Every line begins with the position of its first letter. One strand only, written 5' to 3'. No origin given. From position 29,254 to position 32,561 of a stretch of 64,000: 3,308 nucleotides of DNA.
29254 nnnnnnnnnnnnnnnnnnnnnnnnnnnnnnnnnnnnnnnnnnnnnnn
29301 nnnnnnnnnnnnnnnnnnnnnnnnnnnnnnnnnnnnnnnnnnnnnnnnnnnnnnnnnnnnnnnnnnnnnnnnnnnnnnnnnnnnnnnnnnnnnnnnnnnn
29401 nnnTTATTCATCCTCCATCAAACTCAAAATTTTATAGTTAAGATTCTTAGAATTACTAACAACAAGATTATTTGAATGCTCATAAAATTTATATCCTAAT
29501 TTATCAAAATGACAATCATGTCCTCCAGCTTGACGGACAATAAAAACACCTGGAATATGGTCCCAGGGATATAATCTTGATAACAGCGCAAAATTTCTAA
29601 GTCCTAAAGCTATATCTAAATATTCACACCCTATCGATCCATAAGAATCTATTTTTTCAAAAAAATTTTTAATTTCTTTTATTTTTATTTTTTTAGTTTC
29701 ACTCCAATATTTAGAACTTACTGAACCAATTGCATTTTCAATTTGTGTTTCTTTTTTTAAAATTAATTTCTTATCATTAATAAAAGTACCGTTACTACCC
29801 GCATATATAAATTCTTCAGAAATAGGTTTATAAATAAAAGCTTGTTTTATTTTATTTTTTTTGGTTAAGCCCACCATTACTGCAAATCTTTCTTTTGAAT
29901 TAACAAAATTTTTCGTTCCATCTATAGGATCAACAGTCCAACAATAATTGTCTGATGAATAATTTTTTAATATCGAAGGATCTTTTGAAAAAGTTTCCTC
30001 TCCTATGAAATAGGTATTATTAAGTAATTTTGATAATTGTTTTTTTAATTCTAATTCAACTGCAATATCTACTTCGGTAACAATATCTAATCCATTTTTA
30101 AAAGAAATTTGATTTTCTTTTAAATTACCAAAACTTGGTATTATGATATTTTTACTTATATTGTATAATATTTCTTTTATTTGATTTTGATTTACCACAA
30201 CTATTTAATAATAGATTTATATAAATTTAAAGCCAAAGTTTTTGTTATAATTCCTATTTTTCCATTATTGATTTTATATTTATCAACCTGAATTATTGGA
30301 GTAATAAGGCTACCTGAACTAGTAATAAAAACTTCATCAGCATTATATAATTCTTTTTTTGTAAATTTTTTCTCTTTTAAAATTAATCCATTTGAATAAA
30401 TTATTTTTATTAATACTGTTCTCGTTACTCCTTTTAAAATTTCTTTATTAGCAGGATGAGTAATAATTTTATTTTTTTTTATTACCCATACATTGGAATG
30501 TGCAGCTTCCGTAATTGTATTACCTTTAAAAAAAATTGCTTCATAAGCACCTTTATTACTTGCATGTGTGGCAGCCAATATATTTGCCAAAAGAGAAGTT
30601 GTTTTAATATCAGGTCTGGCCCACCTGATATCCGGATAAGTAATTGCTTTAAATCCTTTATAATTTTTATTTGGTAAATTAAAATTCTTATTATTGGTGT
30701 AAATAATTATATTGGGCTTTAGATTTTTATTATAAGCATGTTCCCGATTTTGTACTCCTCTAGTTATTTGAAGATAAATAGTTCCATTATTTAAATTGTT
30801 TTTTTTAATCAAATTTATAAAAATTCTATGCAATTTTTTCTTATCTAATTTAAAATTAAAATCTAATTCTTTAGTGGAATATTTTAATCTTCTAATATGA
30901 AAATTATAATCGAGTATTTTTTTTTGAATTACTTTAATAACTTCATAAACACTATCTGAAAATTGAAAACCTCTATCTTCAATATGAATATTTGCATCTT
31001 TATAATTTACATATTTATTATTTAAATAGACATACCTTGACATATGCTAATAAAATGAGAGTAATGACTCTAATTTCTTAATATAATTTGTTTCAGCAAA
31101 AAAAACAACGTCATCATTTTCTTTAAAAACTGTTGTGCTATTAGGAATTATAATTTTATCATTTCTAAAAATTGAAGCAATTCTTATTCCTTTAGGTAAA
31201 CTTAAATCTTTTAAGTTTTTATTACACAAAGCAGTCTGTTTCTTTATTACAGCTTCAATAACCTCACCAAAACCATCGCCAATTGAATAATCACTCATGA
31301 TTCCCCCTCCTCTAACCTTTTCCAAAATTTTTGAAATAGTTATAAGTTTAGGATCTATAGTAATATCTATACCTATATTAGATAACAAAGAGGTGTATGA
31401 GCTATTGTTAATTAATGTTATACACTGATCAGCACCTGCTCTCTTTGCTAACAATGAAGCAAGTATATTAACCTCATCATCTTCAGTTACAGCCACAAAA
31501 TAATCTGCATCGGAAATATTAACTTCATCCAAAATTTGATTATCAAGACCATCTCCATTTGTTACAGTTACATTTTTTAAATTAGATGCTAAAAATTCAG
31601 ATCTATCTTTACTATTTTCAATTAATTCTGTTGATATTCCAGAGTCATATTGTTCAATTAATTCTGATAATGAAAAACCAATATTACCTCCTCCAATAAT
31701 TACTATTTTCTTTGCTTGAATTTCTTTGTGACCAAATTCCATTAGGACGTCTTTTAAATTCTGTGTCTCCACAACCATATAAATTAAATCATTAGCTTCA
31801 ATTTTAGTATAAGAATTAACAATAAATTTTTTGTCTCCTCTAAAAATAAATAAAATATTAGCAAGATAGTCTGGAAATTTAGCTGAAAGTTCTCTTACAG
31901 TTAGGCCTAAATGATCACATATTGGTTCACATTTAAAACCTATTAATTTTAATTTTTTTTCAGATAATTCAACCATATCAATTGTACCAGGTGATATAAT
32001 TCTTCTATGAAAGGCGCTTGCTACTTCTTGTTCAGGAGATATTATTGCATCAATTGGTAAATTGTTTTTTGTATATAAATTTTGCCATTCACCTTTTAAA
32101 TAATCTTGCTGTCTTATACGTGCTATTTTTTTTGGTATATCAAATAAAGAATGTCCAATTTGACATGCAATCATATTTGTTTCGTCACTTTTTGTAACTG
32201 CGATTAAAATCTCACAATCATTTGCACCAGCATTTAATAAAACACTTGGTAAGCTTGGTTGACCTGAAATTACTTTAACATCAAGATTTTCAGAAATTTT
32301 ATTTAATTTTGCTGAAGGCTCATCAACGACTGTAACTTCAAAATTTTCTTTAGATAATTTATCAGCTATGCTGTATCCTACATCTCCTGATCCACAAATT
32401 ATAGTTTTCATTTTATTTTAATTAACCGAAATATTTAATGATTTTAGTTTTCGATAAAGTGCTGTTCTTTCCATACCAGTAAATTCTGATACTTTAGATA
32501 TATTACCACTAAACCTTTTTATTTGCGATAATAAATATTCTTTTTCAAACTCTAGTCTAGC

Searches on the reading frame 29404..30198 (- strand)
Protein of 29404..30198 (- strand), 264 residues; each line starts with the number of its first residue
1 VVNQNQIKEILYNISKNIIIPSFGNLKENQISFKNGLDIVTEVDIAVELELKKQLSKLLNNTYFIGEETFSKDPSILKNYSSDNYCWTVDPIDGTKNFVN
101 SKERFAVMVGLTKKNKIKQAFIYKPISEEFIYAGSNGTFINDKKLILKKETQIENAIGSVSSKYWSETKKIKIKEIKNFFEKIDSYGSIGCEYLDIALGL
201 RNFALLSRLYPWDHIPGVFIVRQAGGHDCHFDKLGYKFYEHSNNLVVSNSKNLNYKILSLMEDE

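Call 7: search_protein_families(library=pfam, proteins=[window:29404-30198:-])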
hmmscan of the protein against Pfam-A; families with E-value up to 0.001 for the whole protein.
window:29404-30198:- (264 aa): 1 family
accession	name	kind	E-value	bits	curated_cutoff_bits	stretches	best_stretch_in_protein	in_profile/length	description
PF00459.30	Inositol_P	-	6.8e-41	141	27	1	18-262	19-267/271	Inositol monophosphatase family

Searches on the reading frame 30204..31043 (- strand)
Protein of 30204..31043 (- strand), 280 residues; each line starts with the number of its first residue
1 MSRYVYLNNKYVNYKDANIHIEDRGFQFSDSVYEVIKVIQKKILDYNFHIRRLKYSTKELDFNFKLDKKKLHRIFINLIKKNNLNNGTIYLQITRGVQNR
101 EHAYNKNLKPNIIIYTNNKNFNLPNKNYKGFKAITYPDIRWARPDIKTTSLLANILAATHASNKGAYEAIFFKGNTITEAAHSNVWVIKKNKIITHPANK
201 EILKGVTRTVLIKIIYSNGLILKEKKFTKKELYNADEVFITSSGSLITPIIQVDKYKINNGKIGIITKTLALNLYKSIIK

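Call 40: search_protein_families(library=pfam, proteins=[window:30204-31043:-])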
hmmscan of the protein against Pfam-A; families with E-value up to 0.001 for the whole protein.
window:30204-31043:- (280 aa): 1 family
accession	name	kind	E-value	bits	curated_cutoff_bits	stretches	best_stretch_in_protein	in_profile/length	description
PF01063.24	Aminotran_4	-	7.3e-46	157.2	28.5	1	32-252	2-222/223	Amino-transferase class IV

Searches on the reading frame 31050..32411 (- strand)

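Call 40: search_protein_families(library=pfam, proteins=[window:31050-32411:-])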
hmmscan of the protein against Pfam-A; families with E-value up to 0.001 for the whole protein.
window:31050-32411:- (454 aa): 14 families
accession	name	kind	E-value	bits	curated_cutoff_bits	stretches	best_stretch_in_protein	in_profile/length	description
PF02254.24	TrkA_N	-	7.4e-47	158.9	23.8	2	4-126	2-116/116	TrkA-N domain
PF02080.26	TrkA_C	-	2.2e-21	76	27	2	384-451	1-70/71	TrkA-C domain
PF22614.2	Slo-like_RCK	-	2.1e-07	31.1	24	0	273-312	50-89/119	Calcium-activated potassium channel slowpoke-like RCK domain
PF03807.23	F420_oxidored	-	2.3e-07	31.7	21.6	0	4-49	4-50/94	NADP oxidoreductase coenzyme F420-dependent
PF13241.12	NAD_binding_7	-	4.7e-06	27.6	22.1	0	2-79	9-75/104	Putative NAD(P)-binding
PF07992.20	Pyr_redox_2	-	5.3e-06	26.5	26.1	0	220-266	137-173/291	Pyridine nucleotide-disulphide oxidoreductase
PF03435.24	Sacchrp_dh_NADP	-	4.5e-05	24.2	25.1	0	4-46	2-47/129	Saccharopine dehydrogenase NADP binding domain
PF05368.20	NmrA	-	7.4e-05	22.9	27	0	233-320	2-90/298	NmrA-like family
PF00070.33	Pyr_redox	-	0.00013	22.8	22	0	2-31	1-30/82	Pyridine nucleotide-disulphide oxidoreductase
PF01210.29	NAD_Gly3P_dh_N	-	0.00025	21.5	23.1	0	235-301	1-65/158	NAD-dependent glycerol-3-phosphate dehydrogenase N-terminus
PF00670.27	AdoHcyase_NAD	-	0.0005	20.7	27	0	3-93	26-117/162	S-adenosyl-L-homocysteine hydrolase, NAD binding domain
PF13478.12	XdhC_C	-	0.00055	20.9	29.7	0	4-38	2-38/125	XdhC Rossmann domain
PF02737.24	3HCDH_N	-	0.00057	20.3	22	0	5-44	4-43/180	3-hydroxyacyl-CoA dehydrogenase, NAD binding domain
PF03721.20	UDPG_MGDP_dh_N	-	0.00067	19.7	27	0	1-41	1-41/187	UDP-glucose/GDP-mannose dehydrogenase family, NAD binding domain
